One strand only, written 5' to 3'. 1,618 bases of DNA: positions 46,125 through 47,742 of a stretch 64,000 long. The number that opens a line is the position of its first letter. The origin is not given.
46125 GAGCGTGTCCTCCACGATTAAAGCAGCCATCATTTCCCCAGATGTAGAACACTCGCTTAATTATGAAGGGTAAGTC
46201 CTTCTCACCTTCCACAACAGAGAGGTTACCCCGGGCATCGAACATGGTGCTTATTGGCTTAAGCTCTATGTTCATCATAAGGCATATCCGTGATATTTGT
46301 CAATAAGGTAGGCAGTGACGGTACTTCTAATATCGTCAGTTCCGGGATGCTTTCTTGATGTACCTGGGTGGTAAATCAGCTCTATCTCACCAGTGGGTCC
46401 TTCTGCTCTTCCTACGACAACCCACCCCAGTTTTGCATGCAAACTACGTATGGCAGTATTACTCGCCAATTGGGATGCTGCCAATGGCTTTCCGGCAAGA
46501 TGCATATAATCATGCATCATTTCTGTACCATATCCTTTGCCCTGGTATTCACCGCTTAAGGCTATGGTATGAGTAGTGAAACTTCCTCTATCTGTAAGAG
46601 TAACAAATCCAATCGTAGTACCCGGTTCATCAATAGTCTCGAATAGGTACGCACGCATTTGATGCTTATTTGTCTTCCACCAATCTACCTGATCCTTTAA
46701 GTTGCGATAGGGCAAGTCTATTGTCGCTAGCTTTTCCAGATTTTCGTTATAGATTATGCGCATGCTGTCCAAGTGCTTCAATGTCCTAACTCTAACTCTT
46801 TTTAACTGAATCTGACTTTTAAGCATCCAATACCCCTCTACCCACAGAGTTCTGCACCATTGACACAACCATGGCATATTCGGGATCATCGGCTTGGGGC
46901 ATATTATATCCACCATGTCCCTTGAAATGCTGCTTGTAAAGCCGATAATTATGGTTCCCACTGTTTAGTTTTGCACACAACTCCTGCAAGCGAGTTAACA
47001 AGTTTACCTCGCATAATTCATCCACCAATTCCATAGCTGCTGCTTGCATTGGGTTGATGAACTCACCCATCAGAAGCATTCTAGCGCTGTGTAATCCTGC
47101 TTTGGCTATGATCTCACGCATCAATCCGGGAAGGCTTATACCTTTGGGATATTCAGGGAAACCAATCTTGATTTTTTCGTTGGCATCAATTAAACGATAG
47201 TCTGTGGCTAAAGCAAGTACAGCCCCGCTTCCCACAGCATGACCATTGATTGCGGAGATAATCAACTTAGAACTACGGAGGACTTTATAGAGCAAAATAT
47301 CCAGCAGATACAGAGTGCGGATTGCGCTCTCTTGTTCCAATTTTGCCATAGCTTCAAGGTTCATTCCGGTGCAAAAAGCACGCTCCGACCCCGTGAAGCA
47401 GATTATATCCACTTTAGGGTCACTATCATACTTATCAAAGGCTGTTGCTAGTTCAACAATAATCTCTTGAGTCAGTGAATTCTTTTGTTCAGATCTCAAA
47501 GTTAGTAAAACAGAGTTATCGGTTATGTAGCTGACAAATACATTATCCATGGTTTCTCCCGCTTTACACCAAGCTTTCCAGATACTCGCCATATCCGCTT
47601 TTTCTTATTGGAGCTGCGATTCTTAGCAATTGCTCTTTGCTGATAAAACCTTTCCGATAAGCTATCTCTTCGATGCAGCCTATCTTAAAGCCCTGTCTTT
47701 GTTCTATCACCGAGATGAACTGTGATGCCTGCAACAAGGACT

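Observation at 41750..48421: Gtr-like glycosylation system for an unusually N-acylated 3-amino-3,6-dideoxyhexose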

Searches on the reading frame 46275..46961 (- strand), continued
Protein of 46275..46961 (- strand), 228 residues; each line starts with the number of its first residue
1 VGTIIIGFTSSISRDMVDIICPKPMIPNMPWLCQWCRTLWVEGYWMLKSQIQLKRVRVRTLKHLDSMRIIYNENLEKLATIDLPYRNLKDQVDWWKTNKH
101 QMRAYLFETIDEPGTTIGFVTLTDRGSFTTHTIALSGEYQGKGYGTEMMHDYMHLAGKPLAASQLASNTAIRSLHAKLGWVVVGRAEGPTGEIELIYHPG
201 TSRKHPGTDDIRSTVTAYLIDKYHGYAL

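Call 74: list_cluster_members(proteins=[L026:8989-9516:+, L026:11239-11934:+, L019:11297-11998:+, L022:6328-6882:+, L024:2951-3478:+, L025:11251-11937:+, L016:4191-4715:+, L018:2537-3283:+, L017:3226-3771:+])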
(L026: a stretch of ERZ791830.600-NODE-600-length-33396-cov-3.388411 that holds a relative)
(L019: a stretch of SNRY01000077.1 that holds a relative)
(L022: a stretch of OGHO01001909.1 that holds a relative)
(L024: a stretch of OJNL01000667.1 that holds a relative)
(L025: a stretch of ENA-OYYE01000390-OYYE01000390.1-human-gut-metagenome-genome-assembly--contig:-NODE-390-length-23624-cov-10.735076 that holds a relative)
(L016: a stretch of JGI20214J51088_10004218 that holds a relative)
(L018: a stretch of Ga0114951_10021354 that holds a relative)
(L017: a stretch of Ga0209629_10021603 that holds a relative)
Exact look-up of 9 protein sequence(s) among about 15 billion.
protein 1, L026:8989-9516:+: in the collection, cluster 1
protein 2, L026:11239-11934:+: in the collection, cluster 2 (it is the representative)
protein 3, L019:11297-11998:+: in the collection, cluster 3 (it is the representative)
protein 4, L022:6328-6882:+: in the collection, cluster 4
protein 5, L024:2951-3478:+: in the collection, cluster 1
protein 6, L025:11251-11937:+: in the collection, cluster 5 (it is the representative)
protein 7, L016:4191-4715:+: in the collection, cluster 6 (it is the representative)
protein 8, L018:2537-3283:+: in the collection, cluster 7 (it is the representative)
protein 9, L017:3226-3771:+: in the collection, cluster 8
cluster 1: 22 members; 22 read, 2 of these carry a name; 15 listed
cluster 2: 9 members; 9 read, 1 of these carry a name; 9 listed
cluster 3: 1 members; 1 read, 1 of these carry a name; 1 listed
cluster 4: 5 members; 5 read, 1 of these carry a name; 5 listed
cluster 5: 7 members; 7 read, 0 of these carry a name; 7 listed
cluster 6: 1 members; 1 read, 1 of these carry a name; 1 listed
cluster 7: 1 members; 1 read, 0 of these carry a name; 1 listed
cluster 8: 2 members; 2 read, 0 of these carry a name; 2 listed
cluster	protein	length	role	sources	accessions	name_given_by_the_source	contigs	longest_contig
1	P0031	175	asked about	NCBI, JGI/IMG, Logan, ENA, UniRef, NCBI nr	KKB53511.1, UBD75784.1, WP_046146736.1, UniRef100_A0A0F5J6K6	hypothetical protein [Parabacteroides goldsteinii] | RimJ/RimL family protein N-acetyltransferase | N-acetyltransferase domain-containing protein n=1 Tax=Parabacteroides goldsteinii DSM ...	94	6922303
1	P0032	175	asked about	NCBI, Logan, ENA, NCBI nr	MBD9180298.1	MAG: hypothetical protein EGP82_14165 [Odoribacter splanchnicus] | hypothetical protein [Odoribacter splanchnicus]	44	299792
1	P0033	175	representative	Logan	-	-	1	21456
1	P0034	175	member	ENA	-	-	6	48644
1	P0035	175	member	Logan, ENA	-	-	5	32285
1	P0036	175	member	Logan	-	-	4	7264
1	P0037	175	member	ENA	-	-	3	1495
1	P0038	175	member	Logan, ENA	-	-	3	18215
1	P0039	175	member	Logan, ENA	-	-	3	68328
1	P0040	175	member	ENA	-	-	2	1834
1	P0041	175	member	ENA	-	-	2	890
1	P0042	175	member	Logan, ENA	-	-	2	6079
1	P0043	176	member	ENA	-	-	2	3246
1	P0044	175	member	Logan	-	-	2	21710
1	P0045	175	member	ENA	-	-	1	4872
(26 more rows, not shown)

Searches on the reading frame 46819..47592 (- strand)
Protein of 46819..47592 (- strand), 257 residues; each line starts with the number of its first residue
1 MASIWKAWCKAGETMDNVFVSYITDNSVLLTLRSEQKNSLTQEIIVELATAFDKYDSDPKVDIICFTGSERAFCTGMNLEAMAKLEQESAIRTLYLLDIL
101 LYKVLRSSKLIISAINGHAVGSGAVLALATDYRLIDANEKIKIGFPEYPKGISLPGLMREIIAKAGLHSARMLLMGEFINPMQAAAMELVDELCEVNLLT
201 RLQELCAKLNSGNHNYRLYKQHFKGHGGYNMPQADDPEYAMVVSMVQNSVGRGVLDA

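Call 4: search_protein_families(library=pfam, proteins=[window:46819-47592:-], max_evalue=0.01)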
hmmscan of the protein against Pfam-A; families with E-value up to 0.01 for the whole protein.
window:46819-47592:- (257 aa): 2 families
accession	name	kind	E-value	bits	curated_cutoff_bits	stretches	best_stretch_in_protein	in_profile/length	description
PF00378.25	ECH_1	-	1.4e-30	106.9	27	1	31-244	10-226/251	Enoyl-CoA hydratase/isomerase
PF16113.10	ECH_2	-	1.1e-14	55.2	27.2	1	33-211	8-189/335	Enoyl-CoA hydratase/isomerase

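Call 5: search_protein_families(library=ncbifam, proteins=[window:46819-47592:-], max_evalue=0.01)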
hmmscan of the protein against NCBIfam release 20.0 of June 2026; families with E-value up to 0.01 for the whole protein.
window:46819-47592:- (257 aa): 72 families (the best 25 are shown)
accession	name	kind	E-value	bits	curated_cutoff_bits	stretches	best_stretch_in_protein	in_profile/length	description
NF004840.0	PRK06190.1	equivalog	8.4e-22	78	253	1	20-225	7-215/260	enoyl-CoA hydratase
NF006100.0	PRK08252.1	subfamily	9.9e-22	77.7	282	1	23-196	9-179/254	crotonase/enoyl-CoA hydratase family protein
NF051848.1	EnCoAHydtEchA19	equivalog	1e-21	77.7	400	1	30-195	13-182/258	enoyl-CoA hydratase EchA19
NF007239.0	PRK09674.1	equivalog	1.7e-21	76.8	371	1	24-205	11-192/257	2,3-dehydroadipyl-CoA hydratase PaaF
NF006109.0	PRK08260.1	subfamily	1.8e-21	76.7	320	2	23-84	10-72/296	enoyl-CoA hydratase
NF005802.0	PRK07657.1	equivalog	2.8e-20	72.9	363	1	15-205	2-195/260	enoyl-CoA hydratase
NF004525.0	PRK05870.1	equivalog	3.4e-19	69.8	285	1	23-210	9-196/249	enoyl-CoA hydratase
NF006007.0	PRK08138.1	subfamily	1e-18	67.7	355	1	15-204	6-195/261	enoyl-CoA hydratase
NF004858.0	PRK06213.1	equivalog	1.2e-18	67.6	171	1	20-210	5-195/230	crotonase/enoyl-CoA hydratase family protein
NF004795.0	PRK06143.1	subfamily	1.3e-18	67.4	283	1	31-209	23-203/260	enoyl-CoA hydratase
NF005864.0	PRK07799.1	equivalog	3e-18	66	316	1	27-204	18-200/266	crotonase/enoyl-CoA hydratase family protein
NF004857.0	PRK06210.1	equivalog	3.9e-18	65.9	341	1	26-202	18-206/275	enoyl-CoA hydratase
NF005803.0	PRK07658.1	equivalog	7.6e-18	64.8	313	1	23-209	8-196/257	enoyl-CoA hydratase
NF046063.1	oxepin_alt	equivalog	1.6e-17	63.8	300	1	27-213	11-201/254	oxepin-CoA hydrolase, alternative type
NF004517.0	PRK05862.1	equivalog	1.9e-17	63.6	396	1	18-191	6-177/257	enoyl-CoA hydratase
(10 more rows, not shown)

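Call 10: search_solved_structures(query=window:46819-47592:-, max_evalue=0.001)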
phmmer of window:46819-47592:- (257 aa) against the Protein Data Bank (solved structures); distinct sequences matched with E-value up to 0.001: 158 (the best 60 are shown).
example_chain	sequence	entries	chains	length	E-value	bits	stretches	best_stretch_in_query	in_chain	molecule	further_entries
3kqf_A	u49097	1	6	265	3e-15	59.8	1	15-219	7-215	Enoyl-CoA hydratase/isomerase family protein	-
1uiy_A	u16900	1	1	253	1.2e-14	57.8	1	33-195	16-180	Enoyl-CoA Hydratase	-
5zai_A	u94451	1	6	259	1.4e-14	57.6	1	30-205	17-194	3-hydroxypropionyl-coenzyme A dehydratase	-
4fzw_A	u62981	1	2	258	1.5e-14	57.4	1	26-199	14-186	2,3-dehydroadipyl-CoA hydratase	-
1ey3_A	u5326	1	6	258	2.8e-14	56.6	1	33-213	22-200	ENOYL-COA HYDRATASE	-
1mj3_A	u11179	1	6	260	2.9e-14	56.6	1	33-213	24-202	ENOYL-COA HYDRATASE, MITOCHONDRIAL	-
1dub_A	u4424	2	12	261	2.9e-14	56.6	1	33-213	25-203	2-ENOYL-COA HYDRATASE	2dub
8zru_A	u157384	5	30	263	3.7e-14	56.2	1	33-213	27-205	Enoyl-CoA hydratase, mitochondrial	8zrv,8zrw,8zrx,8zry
9rgq_A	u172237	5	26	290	3.7e-14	56.2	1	33-213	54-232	Enoyl-CoA hydratase, mitochondrial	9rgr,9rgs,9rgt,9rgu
4jyl_A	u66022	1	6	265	6e-14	55.5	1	25-196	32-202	Enoyl-CoA hydratase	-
2hw5_A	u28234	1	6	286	8.5e-14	55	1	33-213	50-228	Enoyl-CoA hydratase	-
2ej5_A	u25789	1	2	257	1.5e-13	54.2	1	30-192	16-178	Enoyl-CoA hydratase subunit II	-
7oeq_A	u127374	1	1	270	1.9e-13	53.9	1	11-241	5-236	Mevalonyl-coenzyme A hydratase sidH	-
3qxz_A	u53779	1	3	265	5.1e-13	52.5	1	23-184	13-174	enoyl-CoA hydratase/isomerase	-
6lvp_A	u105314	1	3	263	1.1e-12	51.4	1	29-211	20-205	Enoyl-CoA hydratase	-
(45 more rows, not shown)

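Call 35: search_solved_structures(query=window:46819-47550:-, max_evalue=0.00001, show_alignments=5)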
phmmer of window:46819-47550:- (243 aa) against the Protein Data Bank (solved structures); distinct sequences matched with E-value up to 0.00001: 123 (the best 60 are shown).
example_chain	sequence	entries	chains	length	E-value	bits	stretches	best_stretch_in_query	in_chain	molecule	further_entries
3kqf_A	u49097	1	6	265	5e-15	59.1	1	2-205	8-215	Enoyl-CoA hydratase/isomerase family protein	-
1uiy_A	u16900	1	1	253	1.1e-14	58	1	19-181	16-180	Enoyl-CoA Hydratase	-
5zai_A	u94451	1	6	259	1.3e-14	57.7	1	16-191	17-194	3-hydroxypropionyl-coenzyme A dehydratase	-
4fzw_A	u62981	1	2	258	1.8e-14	57.2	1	13-185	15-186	2,3-dehydroadipyl-CoA hydratase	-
1ey3_A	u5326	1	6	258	2.6e-14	56.7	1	19-199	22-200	ENOYL-COA HYDRATASE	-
1mj3_A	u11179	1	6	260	2.6e-14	56.7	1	19-199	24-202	ENOYL-COA HYDRATASE, MITOCHONDRIAL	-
1dub_A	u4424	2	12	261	2.6e-14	56.7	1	19-199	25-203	2-ENOYL-COA HYDRATASE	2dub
8zru_A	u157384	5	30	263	3.5e-14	56.3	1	19-199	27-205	Enoyl-CoA hydratase, mitochondrial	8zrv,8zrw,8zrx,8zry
9rgq_A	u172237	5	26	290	3.5e-14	56.3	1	19-199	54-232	Enoyl-CoA hydratase, mitochondrial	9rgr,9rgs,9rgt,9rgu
4jyl_A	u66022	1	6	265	5.7e-14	55.6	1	11-182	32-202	Enoyl-CoA hydratase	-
2hw5_A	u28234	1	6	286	8.6e-14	55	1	19-199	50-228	Enoyl-CoA hydratase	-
2ej5_A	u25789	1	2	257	1.4e-13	54.4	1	16-178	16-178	Enoyl-CoA hydratase subunit II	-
3qxz_A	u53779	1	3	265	5.4e-13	52.4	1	9-170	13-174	enoyl-CoA hydratase/isomerase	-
7oeq_A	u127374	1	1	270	1.1e-12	51.4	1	4-227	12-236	Mevalonyl-coenzyme A hydratase sidH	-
3r9t_A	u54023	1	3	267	1.2e-12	51.3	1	14-183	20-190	EchA1_1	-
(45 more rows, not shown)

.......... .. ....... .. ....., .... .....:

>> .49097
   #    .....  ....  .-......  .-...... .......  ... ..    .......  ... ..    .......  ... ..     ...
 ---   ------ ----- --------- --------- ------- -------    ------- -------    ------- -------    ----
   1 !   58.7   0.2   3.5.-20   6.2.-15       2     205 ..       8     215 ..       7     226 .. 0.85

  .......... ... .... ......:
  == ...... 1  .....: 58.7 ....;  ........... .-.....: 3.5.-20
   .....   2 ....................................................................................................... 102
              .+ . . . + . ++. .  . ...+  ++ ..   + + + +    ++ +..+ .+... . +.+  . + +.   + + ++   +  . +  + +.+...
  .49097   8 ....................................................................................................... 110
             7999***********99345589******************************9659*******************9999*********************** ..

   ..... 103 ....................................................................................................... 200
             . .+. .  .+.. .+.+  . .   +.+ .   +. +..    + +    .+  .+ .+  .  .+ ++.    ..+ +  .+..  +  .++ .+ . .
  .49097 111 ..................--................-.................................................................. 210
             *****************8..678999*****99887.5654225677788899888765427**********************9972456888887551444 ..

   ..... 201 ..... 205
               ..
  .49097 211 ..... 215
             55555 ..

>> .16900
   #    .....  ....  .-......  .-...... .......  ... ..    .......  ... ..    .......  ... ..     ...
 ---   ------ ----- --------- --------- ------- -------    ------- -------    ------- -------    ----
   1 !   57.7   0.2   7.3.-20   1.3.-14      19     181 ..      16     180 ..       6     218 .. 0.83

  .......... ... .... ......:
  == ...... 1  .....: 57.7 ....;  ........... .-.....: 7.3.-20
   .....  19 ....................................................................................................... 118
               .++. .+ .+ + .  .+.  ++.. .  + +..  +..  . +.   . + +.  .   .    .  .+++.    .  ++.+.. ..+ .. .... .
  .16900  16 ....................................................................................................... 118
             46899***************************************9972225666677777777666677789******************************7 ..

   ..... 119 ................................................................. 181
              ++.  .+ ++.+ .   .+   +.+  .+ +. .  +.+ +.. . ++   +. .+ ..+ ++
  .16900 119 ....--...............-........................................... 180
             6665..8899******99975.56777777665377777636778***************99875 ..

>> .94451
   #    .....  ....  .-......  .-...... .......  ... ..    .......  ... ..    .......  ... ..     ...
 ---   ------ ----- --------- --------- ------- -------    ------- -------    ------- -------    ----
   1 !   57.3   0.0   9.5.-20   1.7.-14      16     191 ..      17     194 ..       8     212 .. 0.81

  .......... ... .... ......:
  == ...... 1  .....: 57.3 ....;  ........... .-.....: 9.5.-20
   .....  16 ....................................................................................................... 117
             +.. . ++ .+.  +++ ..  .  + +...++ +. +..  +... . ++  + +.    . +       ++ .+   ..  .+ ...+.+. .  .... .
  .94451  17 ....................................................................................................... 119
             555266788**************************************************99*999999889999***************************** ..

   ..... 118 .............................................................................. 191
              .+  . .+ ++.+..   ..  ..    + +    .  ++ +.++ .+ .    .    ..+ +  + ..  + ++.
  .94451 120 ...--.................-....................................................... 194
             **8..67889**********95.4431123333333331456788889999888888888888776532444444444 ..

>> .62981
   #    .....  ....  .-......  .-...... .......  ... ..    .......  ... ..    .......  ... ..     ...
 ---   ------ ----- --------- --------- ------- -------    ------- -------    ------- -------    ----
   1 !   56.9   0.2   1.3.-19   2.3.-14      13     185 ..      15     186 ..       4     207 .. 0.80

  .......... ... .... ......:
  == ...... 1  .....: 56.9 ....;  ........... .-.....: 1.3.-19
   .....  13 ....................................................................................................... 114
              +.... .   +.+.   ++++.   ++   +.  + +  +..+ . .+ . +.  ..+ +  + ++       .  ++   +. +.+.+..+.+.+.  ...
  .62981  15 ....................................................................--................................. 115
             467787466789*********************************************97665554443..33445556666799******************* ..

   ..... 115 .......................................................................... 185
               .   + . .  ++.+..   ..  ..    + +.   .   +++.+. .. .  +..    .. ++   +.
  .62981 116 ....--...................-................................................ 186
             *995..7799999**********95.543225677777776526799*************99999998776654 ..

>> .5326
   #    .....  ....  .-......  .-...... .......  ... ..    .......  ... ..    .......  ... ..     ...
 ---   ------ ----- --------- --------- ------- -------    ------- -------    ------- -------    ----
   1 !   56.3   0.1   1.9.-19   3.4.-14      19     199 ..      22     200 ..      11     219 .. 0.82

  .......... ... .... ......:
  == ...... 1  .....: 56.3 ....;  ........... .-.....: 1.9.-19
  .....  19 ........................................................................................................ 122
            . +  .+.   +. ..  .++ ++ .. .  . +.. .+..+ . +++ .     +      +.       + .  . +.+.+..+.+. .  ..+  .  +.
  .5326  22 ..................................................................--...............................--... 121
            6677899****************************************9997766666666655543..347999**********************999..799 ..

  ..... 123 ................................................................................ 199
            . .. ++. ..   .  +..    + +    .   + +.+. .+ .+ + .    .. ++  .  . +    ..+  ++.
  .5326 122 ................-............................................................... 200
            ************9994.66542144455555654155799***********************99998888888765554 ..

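Call 38: find_homologous_proteins(query=window:46819-47550:-, max_evalue=1e-10)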
Query window:46819-47550:- (243 aa): 11 proteins with E <= 1e-10 among 599 candidates.
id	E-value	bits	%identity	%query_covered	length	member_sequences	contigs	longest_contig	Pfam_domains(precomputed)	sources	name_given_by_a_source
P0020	1.4e-154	530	100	100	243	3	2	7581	PF00378.26,PF16113.11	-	-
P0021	9.6e-132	456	87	98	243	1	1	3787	PF00378.26,PF16113.11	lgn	-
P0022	5.6e-109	381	72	98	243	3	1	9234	PF00378.26,PF16113.11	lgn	-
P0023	6.1e-101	355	70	98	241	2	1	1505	PF00378.26,PF16113.11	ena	-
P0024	1.2e-96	341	67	93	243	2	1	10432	PF00378.26,PF16113.11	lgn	-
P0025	1.3e-85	305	59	95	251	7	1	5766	PF00378.26,PF16113.11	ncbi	ncbi:hypothetical protein MASR2M64_07820 [Candidatus Cloacimonadota bacterium]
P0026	1.6e-71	259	53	93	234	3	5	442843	PF00378.26,PF16113.11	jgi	jgi:enoyl-CoA hydratase/carnithine racemase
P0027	8.9e-69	250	66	70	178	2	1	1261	PF00378.26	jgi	jgi:enoyl-CoA hydratase/carnithine racemase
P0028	4.9e-33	133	45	60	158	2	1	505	PF00378.26,PF16113.11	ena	-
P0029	9.1e-14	70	29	80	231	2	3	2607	PF00378.26,PF16113.11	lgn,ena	-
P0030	4.2e-12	64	31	79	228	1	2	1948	PF00378.26,PF16113.11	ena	-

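Call 57: find_encoding_contigs(protein=P0021, flank=5000, max_places=3)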
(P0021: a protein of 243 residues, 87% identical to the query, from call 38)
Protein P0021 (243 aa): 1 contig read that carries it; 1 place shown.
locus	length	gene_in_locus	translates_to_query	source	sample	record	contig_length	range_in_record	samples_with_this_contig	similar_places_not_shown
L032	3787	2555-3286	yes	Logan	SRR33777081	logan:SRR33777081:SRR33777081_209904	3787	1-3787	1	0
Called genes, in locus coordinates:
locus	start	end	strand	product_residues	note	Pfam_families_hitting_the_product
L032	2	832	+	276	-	?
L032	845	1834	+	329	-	PF07451:SpoVAD (faint), PF00108:Thiolase_N (weak), PF08545:ACP_syn_III, PF08541:ACP_syn_III_C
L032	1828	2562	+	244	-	PF00106:adh_short, PF08659:KR, PF23441:SDR (weak), PF13561:adh_short_C2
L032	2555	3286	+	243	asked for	PF00378:ECH_1, PF16113:ECH_2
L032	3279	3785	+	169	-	?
